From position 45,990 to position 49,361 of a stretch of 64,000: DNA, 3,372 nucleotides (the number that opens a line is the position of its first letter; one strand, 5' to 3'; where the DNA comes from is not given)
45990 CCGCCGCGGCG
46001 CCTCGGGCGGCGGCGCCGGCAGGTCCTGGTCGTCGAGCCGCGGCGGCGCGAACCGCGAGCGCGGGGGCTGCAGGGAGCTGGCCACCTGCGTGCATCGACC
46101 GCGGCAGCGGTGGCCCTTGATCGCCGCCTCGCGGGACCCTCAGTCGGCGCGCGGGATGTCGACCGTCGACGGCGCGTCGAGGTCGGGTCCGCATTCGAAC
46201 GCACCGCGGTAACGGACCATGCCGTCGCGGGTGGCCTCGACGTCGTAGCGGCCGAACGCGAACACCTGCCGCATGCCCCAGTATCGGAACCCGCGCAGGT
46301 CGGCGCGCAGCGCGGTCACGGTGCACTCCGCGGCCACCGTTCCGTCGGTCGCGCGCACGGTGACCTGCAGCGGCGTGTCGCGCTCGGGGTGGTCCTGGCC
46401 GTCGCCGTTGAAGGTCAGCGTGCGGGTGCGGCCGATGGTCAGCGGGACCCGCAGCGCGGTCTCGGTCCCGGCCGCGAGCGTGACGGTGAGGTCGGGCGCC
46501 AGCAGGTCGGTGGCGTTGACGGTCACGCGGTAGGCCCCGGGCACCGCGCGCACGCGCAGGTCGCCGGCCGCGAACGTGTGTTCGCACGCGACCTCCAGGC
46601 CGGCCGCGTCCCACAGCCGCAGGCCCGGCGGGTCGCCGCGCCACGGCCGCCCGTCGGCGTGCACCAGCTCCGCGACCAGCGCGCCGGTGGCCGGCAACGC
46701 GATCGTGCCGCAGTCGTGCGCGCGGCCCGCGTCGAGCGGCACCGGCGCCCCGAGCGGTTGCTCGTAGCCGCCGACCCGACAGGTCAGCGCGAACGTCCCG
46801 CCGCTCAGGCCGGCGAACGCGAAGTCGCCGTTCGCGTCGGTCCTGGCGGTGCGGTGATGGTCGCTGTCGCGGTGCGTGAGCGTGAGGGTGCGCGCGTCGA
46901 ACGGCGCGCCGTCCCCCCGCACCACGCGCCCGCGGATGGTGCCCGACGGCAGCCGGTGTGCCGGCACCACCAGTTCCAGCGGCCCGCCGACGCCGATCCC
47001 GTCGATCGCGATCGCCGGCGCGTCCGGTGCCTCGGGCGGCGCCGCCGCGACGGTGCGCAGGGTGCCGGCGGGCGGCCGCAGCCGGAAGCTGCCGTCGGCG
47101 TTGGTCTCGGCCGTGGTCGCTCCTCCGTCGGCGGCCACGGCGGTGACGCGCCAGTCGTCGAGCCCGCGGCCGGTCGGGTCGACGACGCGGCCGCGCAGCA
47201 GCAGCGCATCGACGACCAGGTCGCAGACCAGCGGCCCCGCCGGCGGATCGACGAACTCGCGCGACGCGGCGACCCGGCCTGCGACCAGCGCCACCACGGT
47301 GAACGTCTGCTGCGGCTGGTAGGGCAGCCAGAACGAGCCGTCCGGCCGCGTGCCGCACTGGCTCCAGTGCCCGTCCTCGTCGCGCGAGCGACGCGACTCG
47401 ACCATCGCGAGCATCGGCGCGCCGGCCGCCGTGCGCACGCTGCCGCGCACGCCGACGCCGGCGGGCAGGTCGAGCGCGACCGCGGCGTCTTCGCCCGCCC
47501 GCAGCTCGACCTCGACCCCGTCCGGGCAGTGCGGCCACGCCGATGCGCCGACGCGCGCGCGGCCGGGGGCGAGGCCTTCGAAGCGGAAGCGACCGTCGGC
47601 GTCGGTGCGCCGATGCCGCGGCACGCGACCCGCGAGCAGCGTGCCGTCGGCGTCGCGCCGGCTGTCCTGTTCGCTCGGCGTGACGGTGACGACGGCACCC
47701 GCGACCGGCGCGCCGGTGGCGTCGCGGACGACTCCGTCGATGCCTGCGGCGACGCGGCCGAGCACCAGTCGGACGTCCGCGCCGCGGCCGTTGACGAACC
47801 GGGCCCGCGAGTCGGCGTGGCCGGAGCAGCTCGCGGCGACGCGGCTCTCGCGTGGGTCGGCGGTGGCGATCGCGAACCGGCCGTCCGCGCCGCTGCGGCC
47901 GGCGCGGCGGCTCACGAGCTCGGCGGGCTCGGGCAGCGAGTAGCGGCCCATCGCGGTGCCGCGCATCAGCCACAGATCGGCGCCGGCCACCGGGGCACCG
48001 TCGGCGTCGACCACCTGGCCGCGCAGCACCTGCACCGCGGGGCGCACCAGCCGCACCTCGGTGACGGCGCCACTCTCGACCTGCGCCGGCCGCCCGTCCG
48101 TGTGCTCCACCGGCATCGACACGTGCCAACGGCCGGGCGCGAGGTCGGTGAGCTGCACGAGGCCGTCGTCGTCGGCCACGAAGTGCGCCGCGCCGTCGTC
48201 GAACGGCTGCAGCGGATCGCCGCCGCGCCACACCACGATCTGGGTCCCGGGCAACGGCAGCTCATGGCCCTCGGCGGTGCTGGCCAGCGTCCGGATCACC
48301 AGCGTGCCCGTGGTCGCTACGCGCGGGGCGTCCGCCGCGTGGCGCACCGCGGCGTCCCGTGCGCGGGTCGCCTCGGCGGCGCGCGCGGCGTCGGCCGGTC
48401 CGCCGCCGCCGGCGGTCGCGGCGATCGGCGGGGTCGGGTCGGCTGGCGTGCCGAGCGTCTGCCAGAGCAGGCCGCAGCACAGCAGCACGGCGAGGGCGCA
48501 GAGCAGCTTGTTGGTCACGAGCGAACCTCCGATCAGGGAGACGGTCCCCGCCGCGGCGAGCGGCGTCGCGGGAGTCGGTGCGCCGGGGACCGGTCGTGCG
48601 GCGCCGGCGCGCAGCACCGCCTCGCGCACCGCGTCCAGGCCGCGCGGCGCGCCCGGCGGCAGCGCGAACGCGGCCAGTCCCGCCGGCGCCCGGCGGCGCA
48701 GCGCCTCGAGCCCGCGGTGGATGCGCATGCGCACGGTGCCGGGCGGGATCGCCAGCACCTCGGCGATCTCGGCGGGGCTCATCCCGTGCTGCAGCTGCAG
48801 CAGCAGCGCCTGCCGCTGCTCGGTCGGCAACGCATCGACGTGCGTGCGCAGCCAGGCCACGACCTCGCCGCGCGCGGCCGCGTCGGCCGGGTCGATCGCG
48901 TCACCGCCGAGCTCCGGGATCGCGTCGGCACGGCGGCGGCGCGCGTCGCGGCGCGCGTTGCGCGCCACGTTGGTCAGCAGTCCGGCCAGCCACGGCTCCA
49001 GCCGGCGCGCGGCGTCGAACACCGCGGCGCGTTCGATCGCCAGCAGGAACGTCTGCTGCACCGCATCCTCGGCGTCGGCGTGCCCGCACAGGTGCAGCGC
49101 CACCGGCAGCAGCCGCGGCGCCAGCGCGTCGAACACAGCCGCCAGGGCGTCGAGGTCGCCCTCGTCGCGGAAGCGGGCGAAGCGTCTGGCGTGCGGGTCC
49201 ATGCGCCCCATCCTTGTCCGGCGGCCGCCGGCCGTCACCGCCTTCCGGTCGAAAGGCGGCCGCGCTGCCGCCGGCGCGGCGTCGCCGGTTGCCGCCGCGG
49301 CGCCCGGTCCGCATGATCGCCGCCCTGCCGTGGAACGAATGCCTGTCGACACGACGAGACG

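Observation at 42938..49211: Membrane-tethered ECF sigma factor (sigma–TM–CarD_reg fusion) co-transcribed with an intramembrane HExxH metalloprotease and a Kelch protein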

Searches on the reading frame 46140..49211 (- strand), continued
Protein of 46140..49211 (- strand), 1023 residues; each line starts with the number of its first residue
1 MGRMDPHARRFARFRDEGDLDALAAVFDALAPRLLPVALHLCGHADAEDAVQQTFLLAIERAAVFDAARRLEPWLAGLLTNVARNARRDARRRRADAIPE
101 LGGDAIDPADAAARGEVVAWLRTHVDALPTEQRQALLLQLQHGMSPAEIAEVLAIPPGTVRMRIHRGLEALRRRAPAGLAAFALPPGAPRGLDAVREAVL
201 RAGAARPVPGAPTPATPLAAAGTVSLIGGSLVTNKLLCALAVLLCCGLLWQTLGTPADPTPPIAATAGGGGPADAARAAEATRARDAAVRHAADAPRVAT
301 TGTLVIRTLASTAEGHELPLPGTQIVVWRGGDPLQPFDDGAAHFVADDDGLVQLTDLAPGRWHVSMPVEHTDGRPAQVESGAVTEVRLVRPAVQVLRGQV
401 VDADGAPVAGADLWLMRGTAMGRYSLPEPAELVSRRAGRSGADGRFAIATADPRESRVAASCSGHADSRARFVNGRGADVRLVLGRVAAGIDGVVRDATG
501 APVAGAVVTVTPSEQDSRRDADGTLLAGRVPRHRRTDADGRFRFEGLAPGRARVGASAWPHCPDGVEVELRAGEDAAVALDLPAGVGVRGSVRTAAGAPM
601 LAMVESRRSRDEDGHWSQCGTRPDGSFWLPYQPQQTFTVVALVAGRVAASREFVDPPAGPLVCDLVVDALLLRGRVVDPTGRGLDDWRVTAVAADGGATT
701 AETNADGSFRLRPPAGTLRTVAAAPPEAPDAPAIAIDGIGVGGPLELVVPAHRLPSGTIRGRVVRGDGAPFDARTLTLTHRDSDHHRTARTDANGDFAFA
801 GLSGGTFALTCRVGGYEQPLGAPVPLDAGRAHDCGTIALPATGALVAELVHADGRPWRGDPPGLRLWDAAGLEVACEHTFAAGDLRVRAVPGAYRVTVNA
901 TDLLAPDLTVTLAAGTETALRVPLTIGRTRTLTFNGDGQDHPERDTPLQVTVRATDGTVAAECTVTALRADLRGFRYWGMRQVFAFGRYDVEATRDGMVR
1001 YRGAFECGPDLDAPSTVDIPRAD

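Call 22: find_encoding_contigs(protein=P0084, flank=8000, max_places=2)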
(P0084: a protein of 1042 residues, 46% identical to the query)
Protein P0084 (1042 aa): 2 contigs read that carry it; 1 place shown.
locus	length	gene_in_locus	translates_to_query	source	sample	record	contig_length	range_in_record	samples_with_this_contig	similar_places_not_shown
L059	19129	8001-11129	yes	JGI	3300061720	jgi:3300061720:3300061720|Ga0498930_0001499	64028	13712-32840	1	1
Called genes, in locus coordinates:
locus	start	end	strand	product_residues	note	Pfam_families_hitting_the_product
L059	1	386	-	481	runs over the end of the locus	PF13396:PLDc_N, PF13091:PLDc_2, PF00614:PLDc (weak), PF13091:PLDc_2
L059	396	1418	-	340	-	PF01594:AI-2E_transport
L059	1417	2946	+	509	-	PF08240:ADH_N (weak)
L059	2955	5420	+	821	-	-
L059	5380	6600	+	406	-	PF00180:Iso_dh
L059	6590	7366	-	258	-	-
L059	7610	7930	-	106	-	-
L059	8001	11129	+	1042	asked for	PF04542:Sigma70_r2, PF04545:Sigma70_r4, PF08281:Sigma70_r4_2, PF02369:Big_1 (faint), PF10670:DUF4198 (faint), PF17210:SdrD_B (faint), PF13620:CarboxypepD_reg (weak), PF13620:CarboxypepD_reg, +2 more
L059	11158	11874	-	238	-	PF01182:Glucosamine_iso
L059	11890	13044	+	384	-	-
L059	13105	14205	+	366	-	-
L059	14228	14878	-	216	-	PF00485:PRK, PF13238:AAA_18 (weak)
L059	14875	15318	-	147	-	PF07876:Dabb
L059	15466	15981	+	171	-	-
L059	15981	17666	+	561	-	PF13448:DUF4114, PF16130:DUF4842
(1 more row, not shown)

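Call 23: find_encoding_contigs(protein=P0082, flank=6000, max_places=1)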
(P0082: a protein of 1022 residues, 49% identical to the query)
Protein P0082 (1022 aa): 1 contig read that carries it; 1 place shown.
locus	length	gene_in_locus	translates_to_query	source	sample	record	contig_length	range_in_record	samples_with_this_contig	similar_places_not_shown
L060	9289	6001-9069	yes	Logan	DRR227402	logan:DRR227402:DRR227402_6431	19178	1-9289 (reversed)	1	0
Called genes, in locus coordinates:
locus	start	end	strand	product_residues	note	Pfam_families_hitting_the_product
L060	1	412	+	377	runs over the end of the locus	PF00932:LTD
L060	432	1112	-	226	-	PF03602:Cons_hypoth95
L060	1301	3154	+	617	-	PF00498:FHA, PF00092:VWA (weak), PF25106:VWA_4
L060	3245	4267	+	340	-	PF04055:Radical_SAM, PF06463:Mob_synth_C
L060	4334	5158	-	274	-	-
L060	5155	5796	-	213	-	-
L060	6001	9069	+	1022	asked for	PF04542:Sigma70_r2, PF04545:Sigma70_r4, PF08281:Sigma70_r4_2, PF00775:Dioxygenase_C (faint), PF14686:fn3_3 (faint), PF17210:SdrD_B (faint), PF13715:CarbopepD_reg_2 (faint), PF13620:CarboxypepD_reg, +1 more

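Call 24: find_encoding_contigs(protein=P0088, flank=6000, max_places=1)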
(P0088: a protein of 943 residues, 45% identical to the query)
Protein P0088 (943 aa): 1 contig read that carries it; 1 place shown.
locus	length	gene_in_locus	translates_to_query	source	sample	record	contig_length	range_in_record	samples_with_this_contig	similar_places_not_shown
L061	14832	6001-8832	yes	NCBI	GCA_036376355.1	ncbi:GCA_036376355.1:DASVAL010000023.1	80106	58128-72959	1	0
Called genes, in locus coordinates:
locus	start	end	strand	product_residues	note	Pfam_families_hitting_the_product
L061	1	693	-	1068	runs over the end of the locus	PF00873:ACR_tran, PF03176:MMPL, PF02355:SecD_SecF_C (weak)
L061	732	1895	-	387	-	PF25919:BSH_CusB (faint), PF25917:BSH_RND, PF25973:BSH_CzcB (weak), PF25876:HH_MFP_RND (weak), PF25944:Beta-barrel_RND, PF25967:RND-MFP_C, PF25989:YknX_C (weak)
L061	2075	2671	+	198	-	PF04542:Sigma70_r2, PF08281:Sigma70_r4_2 (weak)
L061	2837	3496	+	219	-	-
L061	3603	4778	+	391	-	PF13650:Asp_protease_2, PF13975:gag-asp_proteas, PF17820:PDZ_6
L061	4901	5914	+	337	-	PF02195:ParB_N (weak)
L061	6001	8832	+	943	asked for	PF04542:Sigma70_r2, PF08281:Sigma70_r4_2, PF04545:Sigma70_r4, PF10670:DUF4198 (faint), PF00775:Dioxygenase_C (faint), PF13620:CarboxypepD_reg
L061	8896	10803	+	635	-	PF14522:Cytochrome_C7 (faint)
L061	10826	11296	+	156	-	-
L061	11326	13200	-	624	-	-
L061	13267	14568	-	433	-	-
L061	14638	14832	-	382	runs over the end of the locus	-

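Call 25: find_encoding_contigs(protein=P0104, flank=6000, max_places=1)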
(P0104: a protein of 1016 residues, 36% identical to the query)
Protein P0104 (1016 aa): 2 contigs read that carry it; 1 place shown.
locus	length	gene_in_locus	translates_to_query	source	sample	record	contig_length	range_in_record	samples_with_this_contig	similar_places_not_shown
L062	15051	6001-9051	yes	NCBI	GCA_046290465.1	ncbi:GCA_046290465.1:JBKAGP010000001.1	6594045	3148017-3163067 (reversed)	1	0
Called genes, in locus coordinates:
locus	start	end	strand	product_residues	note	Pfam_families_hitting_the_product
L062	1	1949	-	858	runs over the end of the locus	PF07719:TPR_2 (faint), PF00069:Pkinase, PF01636:APH (weak), PF07714:PK_Tyr_Ser-Thr, PF06293:Kdo (weak), PF03109:ABC1 (weak), PF13374:TPR_10 (faint), PF13424:TPR_12 (weak)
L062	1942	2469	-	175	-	PF07638:Sigma70_ECF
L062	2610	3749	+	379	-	PF06187:DUF993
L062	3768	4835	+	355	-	PF01207:Dus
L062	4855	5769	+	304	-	-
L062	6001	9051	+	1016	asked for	PF04542:Sigma70_r2, PF04545:Sigma70_r4 (weak), PF08281:Sigma70_r4_2, PF00775:Dioxygenase_C (faint), PF13620:CarboxypepD_reg (weak), PF13715:CarbopepD_reg_2 (faint), PF13620:CarboxypepD_reg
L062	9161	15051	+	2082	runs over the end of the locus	PF00109:ketoacyl-synt, PF02801:Ketoacyl-synt_C, PF16197:KAsynt_C_assoc, PF22336:RhiE-like_linker, PF22621:CurL-like_PKS_C, PF00698:Acyl_transf_1, PF00106:adh_short, PF08659:KR, +5 more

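Call 51: find_related_loci(query=A4, collection=metagenome_contigs, flank=4000)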
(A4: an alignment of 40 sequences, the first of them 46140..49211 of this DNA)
Query A4 (1023 aa) in metagenome_contigs; peptide patterns used: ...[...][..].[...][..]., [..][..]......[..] (x = any residue, [..] = any of these).
600 stretches matched a pattern (row limit reached: there are more); 368 encode a relative of the query (tblastn E <= 1e-3); the best 80 are kept; 80 distinct loci.
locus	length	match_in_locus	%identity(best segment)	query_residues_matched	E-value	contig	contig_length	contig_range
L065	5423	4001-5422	39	4-483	3e-57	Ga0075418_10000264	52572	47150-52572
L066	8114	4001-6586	31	9-866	1e-48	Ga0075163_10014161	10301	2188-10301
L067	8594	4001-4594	32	10-193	3e-20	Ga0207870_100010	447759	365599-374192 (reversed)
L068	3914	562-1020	37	27-172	9e-19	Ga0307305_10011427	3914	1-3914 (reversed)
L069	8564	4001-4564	30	2-174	7e-18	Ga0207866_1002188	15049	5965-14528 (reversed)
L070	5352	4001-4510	36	17-172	1e-17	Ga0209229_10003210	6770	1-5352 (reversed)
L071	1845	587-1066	37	30-173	1e-16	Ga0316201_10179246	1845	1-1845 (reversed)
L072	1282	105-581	35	18-179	4e-15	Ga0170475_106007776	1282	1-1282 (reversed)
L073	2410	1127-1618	33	13-172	3e-14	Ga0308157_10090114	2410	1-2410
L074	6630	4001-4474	34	30-173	6e-14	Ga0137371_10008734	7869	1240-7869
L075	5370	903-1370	32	18-172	5e-14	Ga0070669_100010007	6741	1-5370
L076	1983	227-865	32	15-219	5e-14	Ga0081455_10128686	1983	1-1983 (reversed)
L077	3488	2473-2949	31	43-186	1e-13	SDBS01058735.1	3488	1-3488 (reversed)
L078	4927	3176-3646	34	24-174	1e-13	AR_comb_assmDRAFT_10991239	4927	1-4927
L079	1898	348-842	30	10-172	9e-14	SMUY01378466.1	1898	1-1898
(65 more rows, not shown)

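Call 55: find_encoding_contigs(protein=P0094, flank=4000, max_places=1)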
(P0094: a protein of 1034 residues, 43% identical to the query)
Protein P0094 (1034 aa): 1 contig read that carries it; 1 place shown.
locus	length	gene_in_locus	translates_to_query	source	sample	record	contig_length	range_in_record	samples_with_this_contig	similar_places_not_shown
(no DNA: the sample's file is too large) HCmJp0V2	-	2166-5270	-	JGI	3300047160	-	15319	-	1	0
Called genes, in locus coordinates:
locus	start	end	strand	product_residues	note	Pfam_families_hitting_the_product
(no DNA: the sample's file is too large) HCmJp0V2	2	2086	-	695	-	?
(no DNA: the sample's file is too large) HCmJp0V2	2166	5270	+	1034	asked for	PF04542:Sigma70_r2, PF00775:Dioxygenase_C (faint), PF08281:Sigma70_r4_2, PF04545:Sigma70_r4, PF10670:DUF4198 (faint), PF13620:CarboxypepD_reg (weak), PF13715:CarbopepD_reg_2 (faint), PF13620:CarboxypepD_reg, +1 more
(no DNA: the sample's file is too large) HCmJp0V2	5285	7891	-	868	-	PF01136:Peptidase_U32, PF12392:DUF3656, PF01136:Peptidase_U32 (weak)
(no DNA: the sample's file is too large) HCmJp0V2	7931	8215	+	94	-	PF01817:CM_2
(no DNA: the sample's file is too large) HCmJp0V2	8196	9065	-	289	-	-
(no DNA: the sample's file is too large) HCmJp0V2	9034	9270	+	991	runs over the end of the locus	PF00330:Aconitase, PF00694:Aconitase_C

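Call 56: find_encoding_contigs(protein=P0090, flank=4000, max_places=1)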
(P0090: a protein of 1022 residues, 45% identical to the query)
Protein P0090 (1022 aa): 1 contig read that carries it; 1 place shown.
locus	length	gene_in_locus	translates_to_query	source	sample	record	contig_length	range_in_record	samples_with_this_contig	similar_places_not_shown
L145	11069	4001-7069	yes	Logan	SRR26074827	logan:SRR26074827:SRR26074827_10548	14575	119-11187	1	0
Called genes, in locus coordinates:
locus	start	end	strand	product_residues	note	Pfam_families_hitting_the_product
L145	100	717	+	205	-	PF00440:TetR_N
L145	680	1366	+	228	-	PF02517:Rce1-like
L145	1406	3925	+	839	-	PF13620:CarboxypepD_reg (faint), PF02369:Big_1 (faint)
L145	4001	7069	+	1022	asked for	PF04542:Sigma70_r2, PF04545:Sigma70_r4, PF08281:Sigma70_r4_2, PF17210:SdrD_B (faint), PF25020:TTR_TEN1-4 (faint), PF13620:CarboxypepD_reg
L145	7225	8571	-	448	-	PF00753:Lactamase_B, PF00581:Rhodanese (weak), PF11127:YgaP-like_TM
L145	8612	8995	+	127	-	PF13412:HTH_24 (faint), PF25213:HVO_A0261_N, PF01022:HTH_5, PF12840:HTH_20, PF17782:WHD_DprA (weak), PF25212:HVO_A0114, PF09339:HTH_IclR (weak), PF12802:MarR_2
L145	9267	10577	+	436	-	-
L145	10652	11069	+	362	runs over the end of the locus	PF02805:Ada_Zn_binding, PF00165:HTH_AraC (faint), PF12833:HTH_18, PF01035:DNA_binding_1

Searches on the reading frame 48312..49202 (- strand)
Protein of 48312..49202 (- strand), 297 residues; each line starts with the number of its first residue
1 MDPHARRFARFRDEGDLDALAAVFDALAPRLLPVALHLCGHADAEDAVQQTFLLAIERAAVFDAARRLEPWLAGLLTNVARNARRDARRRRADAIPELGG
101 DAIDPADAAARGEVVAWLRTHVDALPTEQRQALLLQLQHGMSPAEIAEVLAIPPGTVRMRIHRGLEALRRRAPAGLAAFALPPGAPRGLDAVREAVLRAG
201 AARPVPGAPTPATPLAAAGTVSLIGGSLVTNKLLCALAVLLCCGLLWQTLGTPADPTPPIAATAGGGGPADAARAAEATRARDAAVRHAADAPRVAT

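Call 67: predict_structure(alignment_id=A6)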
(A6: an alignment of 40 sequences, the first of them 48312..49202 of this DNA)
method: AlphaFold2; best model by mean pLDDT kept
length: 297 residues; sequences in the alignment: 40
mean_pLDDT: 80.1   pTM: 0.54
mean pLDDT of the five models: 80.1, 79.1, 78.8, 78.5, 78.2
residues with pLDDT >= 90: 151; 70-90: 53; 50-70: 61; < 50: 32
segments of 3 or more residues with pLDDT < 50: 181-183, 216-222, 224-226, 263-268, 270-272, 291-297
pLDDT, mean of each block of 10 residues (from residue 1): 96 97 98 96 93 97 97 98 92 69 69 83 95 92 94 95 90 66 65 95 82 52 50 86 90 62 45 52 51 45
secondary structure, 60 per line:
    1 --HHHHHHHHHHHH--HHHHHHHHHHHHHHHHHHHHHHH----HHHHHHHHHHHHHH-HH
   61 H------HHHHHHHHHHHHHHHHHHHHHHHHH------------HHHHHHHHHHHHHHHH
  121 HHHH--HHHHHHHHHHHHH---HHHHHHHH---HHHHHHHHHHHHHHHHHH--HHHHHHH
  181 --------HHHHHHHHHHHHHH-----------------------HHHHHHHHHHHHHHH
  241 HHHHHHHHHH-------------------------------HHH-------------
elements in order: H3-14 H17-39 H44-57 H68-92 H105-124 H127-139 H143-150 H154-171 H174-180 H189-202 H226-250

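Call 79: fold_search(model_id=the predicted structure, library=pdb)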
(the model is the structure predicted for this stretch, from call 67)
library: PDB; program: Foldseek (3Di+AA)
matches with E <= 10: 290; with E <= 0.001: 23
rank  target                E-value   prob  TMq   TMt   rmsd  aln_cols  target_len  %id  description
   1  9m9e_F                3.4e-06  1.00  0.23  0.38  18.2       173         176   31  Structural Basis of Pausing During Transcription Initiation in Mycobacterium tuberculosis (released 2026-01-14)
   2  6jcy_F                6.8e-06  1.00  0.22  0.39  21.2       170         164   33  Mycobacterium tuberculosis RNA polymerase transcription initiation open complex with a chimeric ECF sigma factor sigH/ (released 2019-05-29)
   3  6koo_F                1.2e-05  1.00  0.23  0.36  21.7       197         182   27  Mycobacterium tuberculosis initial transcription complex comprising sigma H and 5'-OH RNA of 7 nt (released 2020-03-11)
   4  6kop_F                1.3e-05  1.00  0.22  0.39  21.7       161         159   31  Mycobacterium tuberculosis initial transcription complex comprising sigma H and 5'-OH RNA of 9 nt (released 2020-03-11)
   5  6jcx_F                1.6e-05  1.00  0.21  0.33  20.5       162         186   30  Mycobacterium tuberculosis transcription initiation complex with ECF sigma factor sigma H and 6nt RNA (released 2019-05-29)
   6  5wuq_A                2.0e-05  1.00  0.26  0.49  15.6       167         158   28  Crystal structure of SigW in complex with its anti-sigma RsiW, a zinc binding form (released 2017-03-29)
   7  5wuq_B                2.2e-05  1.00  0.27  0.50  15.7       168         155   27  Crystal structure of SigW in complex with its anti-sigma RsiW, a zinc binding form (released 2017-03-29)
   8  6dv9_F                2.5e-05  1.00  0.24  0.39  22.9       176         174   30  Crystal structure of Mycobacterium tuberculosis transcription initiation complex(ECF sigma factor L) containing 5nt RN (released 2019-02-20)
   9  6kon_F                2.5e-05  1.00  0.22  0.35  21.8       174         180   30  Mycobacterium tuberculosis initial transcription complex comprising sigma H and 5'-OH RNA of 5 nt (released 2020-03-11)
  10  5wur_A                3.2e-05  1.00  0.27  0.50  15.7       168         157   27  Crystal structure of SigW in complex with its anti-sigma RsiW, an oxdized form (released 2017-03-29)
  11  5zx2_F                5.8e-05  1.00  0.23  0.38  20.9       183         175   30  Mycobacterium tuberculosis RNA polymerase transcription initiation complex with ECF sigma factor sigma H and 7nt RNA (released 2019-03-20)
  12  9m9d_F                9.0e-05  1.00  0.22  0.39  21.8       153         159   33  Structural Basis of Pausing During Transcription Initiation in Mycobacterium tuberculosis (released 2026-01-14)
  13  5zx3_F                1.1e-04  1.00  0.20  0.34  22.0       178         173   29  Mycobacterium tuberculosis RNA polymerase holoenzyme with ECF sigma factor sigma H (released 2019-03-20)
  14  9m98_F                1.3e-04  1.00  0.22  0.38  22.0       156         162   33  Structural Basis of Pausing During Transcription Initiation in Mycobacterium tuberculosis (released 2026-01-14)
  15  8z6g_B                1.6e-04  1.00  0.24  0.40  17.9       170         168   29  the AlgU-MucAcyto complex structure in Pseudomonas aeruginosa (released 2024-05-08)
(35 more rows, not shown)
